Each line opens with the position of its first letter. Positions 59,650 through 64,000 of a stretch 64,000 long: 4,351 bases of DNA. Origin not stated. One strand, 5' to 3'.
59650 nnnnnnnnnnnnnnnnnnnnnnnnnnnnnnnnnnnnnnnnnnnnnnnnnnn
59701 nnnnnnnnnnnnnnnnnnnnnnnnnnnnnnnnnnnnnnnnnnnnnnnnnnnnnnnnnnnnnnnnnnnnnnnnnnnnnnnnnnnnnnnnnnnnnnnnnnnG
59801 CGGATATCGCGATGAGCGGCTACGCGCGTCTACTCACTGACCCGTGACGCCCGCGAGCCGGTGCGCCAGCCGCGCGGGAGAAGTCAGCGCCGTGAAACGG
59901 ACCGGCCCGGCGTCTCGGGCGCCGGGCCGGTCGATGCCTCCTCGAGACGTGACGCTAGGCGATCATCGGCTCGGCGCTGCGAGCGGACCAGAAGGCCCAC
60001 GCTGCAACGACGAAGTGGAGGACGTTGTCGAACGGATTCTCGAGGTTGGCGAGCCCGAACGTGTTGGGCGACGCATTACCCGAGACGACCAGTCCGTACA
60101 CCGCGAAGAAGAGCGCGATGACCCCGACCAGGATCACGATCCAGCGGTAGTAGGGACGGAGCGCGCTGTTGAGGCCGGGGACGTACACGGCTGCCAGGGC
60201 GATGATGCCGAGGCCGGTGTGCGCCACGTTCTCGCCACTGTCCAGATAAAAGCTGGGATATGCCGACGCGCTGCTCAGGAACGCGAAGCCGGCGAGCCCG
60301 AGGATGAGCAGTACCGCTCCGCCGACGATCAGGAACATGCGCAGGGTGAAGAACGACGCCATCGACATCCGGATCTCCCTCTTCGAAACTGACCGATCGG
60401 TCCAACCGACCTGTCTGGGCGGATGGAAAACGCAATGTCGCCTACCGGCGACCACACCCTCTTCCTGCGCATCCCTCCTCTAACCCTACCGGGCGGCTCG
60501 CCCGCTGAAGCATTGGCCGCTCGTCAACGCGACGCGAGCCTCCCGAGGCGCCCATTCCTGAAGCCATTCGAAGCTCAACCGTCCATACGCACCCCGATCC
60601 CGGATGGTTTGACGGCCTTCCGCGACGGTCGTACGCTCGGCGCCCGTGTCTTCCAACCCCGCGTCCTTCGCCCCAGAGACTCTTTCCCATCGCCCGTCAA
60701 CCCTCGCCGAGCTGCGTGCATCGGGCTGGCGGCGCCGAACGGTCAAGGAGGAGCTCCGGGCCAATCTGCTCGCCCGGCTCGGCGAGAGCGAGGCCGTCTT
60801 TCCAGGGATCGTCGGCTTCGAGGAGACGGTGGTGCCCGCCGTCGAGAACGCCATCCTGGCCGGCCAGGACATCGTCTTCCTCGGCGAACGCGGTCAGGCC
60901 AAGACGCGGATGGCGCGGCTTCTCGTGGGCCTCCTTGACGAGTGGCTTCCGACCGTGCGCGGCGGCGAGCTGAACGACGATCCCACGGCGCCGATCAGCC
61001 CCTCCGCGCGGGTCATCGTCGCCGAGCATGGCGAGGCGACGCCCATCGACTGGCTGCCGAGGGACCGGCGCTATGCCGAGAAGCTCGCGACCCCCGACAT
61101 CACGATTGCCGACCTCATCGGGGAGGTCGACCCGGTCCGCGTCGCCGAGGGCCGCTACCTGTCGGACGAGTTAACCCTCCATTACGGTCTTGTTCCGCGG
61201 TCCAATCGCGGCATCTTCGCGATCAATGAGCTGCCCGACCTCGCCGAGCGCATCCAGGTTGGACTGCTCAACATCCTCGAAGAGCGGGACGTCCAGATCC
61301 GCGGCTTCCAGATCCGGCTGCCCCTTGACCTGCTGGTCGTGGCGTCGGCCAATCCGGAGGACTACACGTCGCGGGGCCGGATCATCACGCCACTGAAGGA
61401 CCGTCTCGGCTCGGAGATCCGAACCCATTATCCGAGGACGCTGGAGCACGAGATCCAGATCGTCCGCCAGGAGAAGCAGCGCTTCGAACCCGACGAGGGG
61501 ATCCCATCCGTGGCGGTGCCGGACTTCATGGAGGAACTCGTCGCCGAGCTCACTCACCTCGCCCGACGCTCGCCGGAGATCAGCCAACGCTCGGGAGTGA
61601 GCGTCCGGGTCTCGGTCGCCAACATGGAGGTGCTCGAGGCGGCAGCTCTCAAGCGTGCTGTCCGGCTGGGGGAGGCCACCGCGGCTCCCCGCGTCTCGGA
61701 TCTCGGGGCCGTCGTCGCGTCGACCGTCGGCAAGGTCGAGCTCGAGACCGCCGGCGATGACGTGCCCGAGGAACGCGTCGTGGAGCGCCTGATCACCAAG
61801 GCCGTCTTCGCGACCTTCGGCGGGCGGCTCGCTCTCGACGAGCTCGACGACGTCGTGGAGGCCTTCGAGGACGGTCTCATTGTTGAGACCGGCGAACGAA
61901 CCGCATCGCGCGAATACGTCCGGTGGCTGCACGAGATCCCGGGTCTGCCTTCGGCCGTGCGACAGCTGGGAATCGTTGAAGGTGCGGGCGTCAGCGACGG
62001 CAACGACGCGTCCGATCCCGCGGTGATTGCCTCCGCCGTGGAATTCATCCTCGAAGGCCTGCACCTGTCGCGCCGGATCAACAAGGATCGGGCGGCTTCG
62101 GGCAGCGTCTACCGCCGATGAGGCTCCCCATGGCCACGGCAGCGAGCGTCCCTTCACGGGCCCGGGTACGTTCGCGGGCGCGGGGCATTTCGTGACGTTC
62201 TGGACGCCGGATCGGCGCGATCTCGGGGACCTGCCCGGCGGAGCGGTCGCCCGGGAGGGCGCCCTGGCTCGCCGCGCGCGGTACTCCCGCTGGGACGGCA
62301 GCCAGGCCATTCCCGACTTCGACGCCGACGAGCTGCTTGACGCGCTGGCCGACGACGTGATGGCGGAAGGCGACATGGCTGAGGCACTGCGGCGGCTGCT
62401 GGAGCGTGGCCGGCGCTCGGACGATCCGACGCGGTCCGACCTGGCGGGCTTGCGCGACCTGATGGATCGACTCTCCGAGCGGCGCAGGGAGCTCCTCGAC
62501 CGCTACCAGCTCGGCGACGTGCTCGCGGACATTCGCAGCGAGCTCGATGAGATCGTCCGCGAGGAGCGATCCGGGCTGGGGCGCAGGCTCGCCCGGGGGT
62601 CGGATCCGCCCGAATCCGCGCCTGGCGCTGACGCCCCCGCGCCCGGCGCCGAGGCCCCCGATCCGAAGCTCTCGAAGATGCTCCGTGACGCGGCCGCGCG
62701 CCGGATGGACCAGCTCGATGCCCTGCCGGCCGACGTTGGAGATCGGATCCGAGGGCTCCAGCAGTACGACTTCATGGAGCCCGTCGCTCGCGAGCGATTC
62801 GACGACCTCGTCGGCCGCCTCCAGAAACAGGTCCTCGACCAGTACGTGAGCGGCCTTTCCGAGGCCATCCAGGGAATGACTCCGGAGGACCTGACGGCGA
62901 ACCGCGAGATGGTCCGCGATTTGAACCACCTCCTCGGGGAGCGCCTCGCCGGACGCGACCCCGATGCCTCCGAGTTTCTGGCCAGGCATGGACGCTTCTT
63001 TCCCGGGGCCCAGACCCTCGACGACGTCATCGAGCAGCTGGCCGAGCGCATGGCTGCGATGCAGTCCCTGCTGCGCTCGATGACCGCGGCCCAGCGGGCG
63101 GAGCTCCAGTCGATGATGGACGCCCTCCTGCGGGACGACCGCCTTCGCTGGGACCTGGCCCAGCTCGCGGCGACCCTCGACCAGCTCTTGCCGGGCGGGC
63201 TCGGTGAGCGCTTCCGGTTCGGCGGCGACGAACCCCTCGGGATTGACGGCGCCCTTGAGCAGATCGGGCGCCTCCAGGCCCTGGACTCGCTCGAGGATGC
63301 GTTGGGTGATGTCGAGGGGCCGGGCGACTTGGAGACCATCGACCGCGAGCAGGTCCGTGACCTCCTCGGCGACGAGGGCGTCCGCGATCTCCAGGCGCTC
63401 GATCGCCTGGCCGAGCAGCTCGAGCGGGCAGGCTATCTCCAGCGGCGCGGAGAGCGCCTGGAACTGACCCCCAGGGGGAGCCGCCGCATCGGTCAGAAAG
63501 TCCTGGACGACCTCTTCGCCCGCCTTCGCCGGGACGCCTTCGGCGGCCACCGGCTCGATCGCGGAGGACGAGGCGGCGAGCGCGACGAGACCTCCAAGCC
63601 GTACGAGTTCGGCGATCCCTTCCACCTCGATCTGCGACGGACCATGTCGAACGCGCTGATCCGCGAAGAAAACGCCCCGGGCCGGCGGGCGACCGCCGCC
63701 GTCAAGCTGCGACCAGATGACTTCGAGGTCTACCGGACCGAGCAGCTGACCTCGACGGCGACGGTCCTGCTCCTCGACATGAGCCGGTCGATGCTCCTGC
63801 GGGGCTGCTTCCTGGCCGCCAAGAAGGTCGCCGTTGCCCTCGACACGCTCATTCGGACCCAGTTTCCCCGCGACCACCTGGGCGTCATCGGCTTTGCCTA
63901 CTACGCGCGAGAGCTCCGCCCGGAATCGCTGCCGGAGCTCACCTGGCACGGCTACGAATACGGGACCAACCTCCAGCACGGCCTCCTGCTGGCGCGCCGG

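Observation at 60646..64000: ChlI-like AAA+ ATPase with a deviant Walker A (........) paired with an edge-truncated vWA protein (Rv0958/Rv0959-like), function unknown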

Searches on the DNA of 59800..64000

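Call 45: search_rna_families(source=window, start=59800, end=64000, threshold=evalue, max_evalue=1)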
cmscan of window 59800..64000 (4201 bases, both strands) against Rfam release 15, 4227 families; matches with E-value up to 1: 0.
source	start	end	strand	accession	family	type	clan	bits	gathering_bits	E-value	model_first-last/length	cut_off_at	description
